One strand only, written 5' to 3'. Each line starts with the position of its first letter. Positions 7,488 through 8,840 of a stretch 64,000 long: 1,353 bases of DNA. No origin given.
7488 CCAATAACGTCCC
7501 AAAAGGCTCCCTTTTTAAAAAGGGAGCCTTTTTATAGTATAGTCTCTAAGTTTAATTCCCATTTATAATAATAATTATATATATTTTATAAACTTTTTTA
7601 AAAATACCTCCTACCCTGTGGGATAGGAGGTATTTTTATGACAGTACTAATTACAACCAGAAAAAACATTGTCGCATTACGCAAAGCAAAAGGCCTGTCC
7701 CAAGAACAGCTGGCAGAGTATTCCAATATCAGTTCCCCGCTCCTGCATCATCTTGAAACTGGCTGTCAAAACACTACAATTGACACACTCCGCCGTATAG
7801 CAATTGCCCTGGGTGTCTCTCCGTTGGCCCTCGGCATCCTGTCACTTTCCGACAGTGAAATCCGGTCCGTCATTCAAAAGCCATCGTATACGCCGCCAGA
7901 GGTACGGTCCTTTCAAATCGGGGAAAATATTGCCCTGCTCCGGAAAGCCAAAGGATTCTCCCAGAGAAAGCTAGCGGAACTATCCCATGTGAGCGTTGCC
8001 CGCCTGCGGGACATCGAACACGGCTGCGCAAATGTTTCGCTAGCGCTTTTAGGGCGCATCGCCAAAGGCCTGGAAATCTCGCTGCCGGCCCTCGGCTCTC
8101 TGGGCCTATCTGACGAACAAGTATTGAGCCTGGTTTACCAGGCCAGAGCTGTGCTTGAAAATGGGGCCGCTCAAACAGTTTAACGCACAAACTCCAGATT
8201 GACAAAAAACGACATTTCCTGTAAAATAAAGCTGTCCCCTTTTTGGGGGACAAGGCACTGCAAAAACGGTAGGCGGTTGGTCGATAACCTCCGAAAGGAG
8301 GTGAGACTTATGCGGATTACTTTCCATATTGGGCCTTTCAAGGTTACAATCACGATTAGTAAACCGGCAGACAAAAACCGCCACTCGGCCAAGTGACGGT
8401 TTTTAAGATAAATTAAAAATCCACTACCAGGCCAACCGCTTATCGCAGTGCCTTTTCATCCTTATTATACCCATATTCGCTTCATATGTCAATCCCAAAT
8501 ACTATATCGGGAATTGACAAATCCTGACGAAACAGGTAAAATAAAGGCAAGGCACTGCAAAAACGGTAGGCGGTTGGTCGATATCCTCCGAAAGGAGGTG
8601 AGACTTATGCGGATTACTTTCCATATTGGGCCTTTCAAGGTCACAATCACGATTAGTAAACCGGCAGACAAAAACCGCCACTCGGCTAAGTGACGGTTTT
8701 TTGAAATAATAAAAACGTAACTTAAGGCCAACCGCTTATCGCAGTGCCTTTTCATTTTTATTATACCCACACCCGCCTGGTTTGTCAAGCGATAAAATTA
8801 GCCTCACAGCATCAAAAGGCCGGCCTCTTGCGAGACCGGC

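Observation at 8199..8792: Family A: tandem pair of SD-masked 28-codon ORFs, each convergent with a promoter-driven small RNA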

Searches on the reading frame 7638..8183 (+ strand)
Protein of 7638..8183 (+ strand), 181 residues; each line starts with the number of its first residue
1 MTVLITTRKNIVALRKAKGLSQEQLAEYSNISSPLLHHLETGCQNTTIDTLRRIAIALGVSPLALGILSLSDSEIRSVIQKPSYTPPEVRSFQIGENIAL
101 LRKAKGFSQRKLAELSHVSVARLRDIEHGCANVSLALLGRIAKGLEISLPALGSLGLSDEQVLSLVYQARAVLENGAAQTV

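Call 6: search_protein_families(library=pfam, proteins=[window:7638-8183:+], max_evalue=10)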
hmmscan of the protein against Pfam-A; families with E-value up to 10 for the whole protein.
window:7638-8183:+ (181 aa): 15 families
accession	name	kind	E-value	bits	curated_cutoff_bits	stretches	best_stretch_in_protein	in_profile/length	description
PF01381.28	HTH_3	-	6.8e-24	84.1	23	2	13-63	3-53/55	Helix-turn-helix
PF13560.12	HTH_31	-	3.8e-18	66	27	2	13-62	8-58/64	Helix-turn-helix domain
PF12844.13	HTH_19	-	7e-11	42.3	30.2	2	11-62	4-55/64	Helix-turn-helix domain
PF13443.12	HTH_26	-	1.3e-09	38.6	22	2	14-62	5-54/63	Cro/C1-type HTH DNA-binding domain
PF13413.12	HTH_25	-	4.3e-08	33.3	24.6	2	13-42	4-33/62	Helix-turn-helix domain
PF13744.12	HTH_37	-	1.1e-07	32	27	2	10-60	22-73/80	Helix-turn-helix domain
PF13384.12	HTH_23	-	6.8e-05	23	24.6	2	6-33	5-31/50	Homeodomain-like domain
PF08281.18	Sigma70_r4_2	-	0.00048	20.2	25.7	1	8-33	15-40/54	Sigma-70, region 4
PF04545.22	Sigma70_r4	-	0.0014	18.6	24.1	1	9-32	10-33/50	Sigma-70, region 4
PF20432.4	Xre-like-HTH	-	0.0044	17.7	25.8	0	19-37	23-41/63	Antitoxin Xre-like helix-turn-helix domain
PF13412.12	HTH_24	-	0.02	14.9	21.9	1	13-37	11-35/48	Winged helix-turn-helix DNA-binding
PF13518.12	HTH_28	-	0.11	13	25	1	99-127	5-33/52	Helix-turn-helix domain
PF01476.26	LysM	-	0.13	12.6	20.9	0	19-36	17-34/43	LysM domain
PF12579.13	DUF3755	-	0.15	12.2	25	1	91-104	1-14/34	Protein of unknown function (DUF3755)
PF01047.28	MarR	-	0.18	12.1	24.6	0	14-34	12-32/59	MarR family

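Call 7: search_protein_families(library=ncbifam, proteins=[window:7638-8183:+], max_evalue=10)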
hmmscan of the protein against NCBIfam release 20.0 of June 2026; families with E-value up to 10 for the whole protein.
window:7638-8183:+ (181 aa): 24 families
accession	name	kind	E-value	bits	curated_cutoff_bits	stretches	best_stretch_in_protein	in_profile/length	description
NF041951.1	phage_RstR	subfamily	1.2e-20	73.8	80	2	8-61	4-57/108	RstR family transcriptional repressor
NF006015.0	PRK08154.1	subfamily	2.7e-20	72.7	204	2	93-152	30-89/314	anaerobic benzoate catabolism transcriptional regulator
TIGR03070.1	couple_hipB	subfamily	8.9e-19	67.2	71.65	2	93-147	2-56/58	type II toxin-antitoxin system Y4mF family antitoxin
NF010465.0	PRK13890.1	equivalog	1.5e-14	54.2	96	2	97-160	9-72/121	conjugal transfer protein TrbA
NF046032.1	TransRegSlrRBacil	equivalog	6.2e-13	49.1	250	2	94-151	2-60/149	HTH-type transcriptional regulator SlrR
NF007408.0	PRK09943.1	equivalog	1.5e-10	41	211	2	93-176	7-89/185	HTH-type transcriptional regulator PuuR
NF047948.1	male_kill_WMK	equivalog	5.1e-10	39.3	300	2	92-152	4-221/300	WO male-killing family protein Wmk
NF038139.1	Reg_Aceta_RamB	equivalog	3.3e-08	32.6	700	2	94-146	3-55/465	acetate metabolism transcriptional regulator RamB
NF041575.1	antitoxPezA_Strep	equivalog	7.4e-08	32.5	290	2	94-148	2-56/158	type II toxin-antitoxin system antitoxin PezA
NF007271.0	PRK09726.1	equivalog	1.4e-06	28.2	79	2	92-149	11-68/88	type II toxin-antitoxin system antitoxin HipB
TIGR00270.2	TIGR00270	equivalog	6e-06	26.2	110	2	11-60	80-129/159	multiprotein bridging factor aMBF1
TIGR03830.1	CxxCG_CxxCG_HTH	subfamily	3.2e-05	23.7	61.8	2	6-42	65-101/127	type II TA system antitoxin MqsA family protein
NF003162.0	PRK04140.1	equivalog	0.00012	21.2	263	2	11-59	131-179/317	transcriptional regulator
TIGR02612.1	mob_myst_A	hypoth_equivalog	0.00025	21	122.6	1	11-59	30-80/150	mobile mystery protein A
NF041677.1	trans_regClgR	equivalog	0.0014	18.7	170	1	94-150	9-65/113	transcriptional regulator ClgR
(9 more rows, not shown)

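Call 48: find_encoding_contigs(protein=window:7638-8183:+, flank=3000, max_places=6)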
Protein window:7638-8183:+ (181 aa): 4 contigs read that carry it; 3 places shown.
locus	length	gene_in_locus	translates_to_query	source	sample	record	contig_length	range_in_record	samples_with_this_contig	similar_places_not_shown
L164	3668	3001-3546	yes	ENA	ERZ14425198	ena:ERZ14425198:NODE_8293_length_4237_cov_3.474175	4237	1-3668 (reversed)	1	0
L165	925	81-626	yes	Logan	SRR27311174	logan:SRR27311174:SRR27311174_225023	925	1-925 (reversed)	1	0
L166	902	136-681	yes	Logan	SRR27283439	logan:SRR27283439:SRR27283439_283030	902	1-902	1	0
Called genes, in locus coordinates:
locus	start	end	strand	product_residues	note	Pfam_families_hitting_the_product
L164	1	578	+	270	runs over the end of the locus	PF08331:QueG_DUF1730 (faint), PF00037:Fer4 (faint), PF13484:Fer4_16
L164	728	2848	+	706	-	PF01443:Viral_helicase1 (faint), PF00580:UvrD-helicase (faint), PF13245:AAA_19 (faint), PF13538:UvrD_C_2 (weak)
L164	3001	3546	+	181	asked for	PF13744:HTH_37 (faint), PF01381:HTH_3, PF12844:HTH_19 (faint), PF13413:HTH_25 (faint), PF13443:HTH_26 (faint), PF13560:HTH_31, PF01381:HTH_3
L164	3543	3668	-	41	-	?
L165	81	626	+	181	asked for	PF13744:HTH_37 (faint), PF01381:HTH_3, PF12844:HTH_19 (faint), PF13413:HTH_25 (faint), PF13443:HTH_26 (faint), PF13560:HTH_31, PF01381:HTH_3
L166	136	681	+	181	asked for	PF13744:HTH_37 (faint), PF01381:HTH_3, PF12844:HTH_19 (faint), PF13413:HTH_25 (faint), PF13443:HTH_26 (faint), PF13560:HTH_31, PF01381:HTH_3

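Call 86: search_protein_families(library=padloc, proteins=[window:7638-8183:+], max_evalue=0.01)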
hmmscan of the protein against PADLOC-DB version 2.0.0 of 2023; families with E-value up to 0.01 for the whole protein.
window:7638-8183:+ (181 aa): 20 families
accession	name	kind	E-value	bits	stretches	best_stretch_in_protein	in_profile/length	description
PDLC02926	HTH_VI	-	2.2e-23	80.3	2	94-157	2-65/92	-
PDLC03665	Control_protein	-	2.2e-17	61.1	2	9-65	11-68/77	control protein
PDLC04142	capH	-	1.3e-16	59.6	2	7-62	7-62/103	capH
PDLC03664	Control_protein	-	9.5e-13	46.4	2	94-147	14-67/74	control protein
PDLC03671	Control_protein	-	3.4e-11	41.2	2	95-161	16-83/84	control protein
PDLC03953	RmrA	-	1.1e-10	39.4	2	10-60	9-59/373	-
PDLC03666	Control_protein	-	2.9e-10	38.5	2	94-147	7-60/77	control protein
PDLC03536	REase_II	-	1.1e-09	36.3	2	94-150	11-67/237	Type II restriction enzyme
PDLC04775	PDC-M69A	-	2.3e-09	35.7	2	93-152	7-66/113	-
PDLC03668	Control_protein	-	7.5e-09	34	1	11-62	13-64/79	control protein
PDLC03951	RmrA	-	5.2e-08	30.3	1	11-61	13-63/400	-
PDLC03949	RmrA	-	8e-07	26.2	1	9-60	5-56/363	-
PDLC04760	PDC-M64C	-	6.8e-06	24.4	0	9-61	29-81/93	-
PDLC03946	RmrA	-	8.2e-06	22.8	1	9-59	5-55/357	-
PDLC04761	PDC-M64C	-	0.0002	19.9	0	15-61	42-88/100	-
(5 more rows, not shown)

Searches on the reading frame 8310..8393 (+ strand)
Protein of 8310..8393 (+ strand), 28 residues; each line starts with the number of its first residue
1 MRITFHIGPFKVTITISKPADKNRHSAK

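Call 6: search_protein_families(library=pfam, proteins=[window:8310-8393:+], max_evalue=10)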
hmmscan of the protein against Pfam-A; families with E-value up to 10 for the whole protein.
seq(28 aa): 0 families

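Call 7: search_protein_families(library=ncbifam, proteins=[window:8310-8393:+], max_evalue=10)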
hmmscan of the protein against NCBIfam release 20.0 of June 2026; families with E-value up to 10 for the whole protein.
seq(28 aa): 0 families

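Call 47: search_protein_families(library=phrogs, proteins=[window:8310-8393:+], max_evalue=10)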
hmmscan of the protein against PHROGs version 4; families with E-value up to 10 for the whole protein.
seq(28 aa): 1 family
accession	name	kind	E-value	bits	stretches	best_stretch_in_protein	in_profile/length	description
phrog_36413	-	unknown function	0.16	13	1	17-27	2-12/34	-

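Call 85: search_solved_structures(query=window:8310-8393:+, max_evalue=10)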
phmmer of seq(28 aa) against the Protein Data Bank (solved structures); distinct sequences matched with E-value up to 10: 0.

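Call 86: search_protein_families(library=padloc, proteins=[window:8310-8393:+], max_evalue=0.01)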
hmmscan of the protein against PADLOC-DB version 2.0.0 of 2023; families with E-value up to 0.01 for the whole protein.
seq(28 aa): 0 families

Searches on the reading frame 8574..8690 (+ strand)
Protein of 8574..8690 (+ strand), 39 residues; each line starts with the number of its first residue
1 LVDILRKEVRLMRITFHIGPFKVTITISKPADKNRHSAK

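Call 69: predict_structure(alignment_id=A3)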
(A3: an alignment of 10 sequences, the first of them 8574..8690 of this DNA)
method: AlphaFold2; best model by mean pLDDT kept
length: 39 residues; sequences in the alignment: 10
mean_pLDDT: 67.7   pTM: 0.32
mean pLDDT of the five models: 67.7, 67.6, 65.8, 63.5, 63.4
residues with pLDDT >= 90: 4; 70-90: 14; 50-70: 11; < 50: 10
segments of 3 or more residues with pLDDT < 50: 1-3, 5-8, 37-39
pLDDT, mean of each block of 10 residues (from residue 1): 49 85 82 54
secondary structure, 60 per line:
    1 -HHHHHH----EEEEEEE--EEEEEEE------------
elements in order: H2-7 E12-18 E21-27
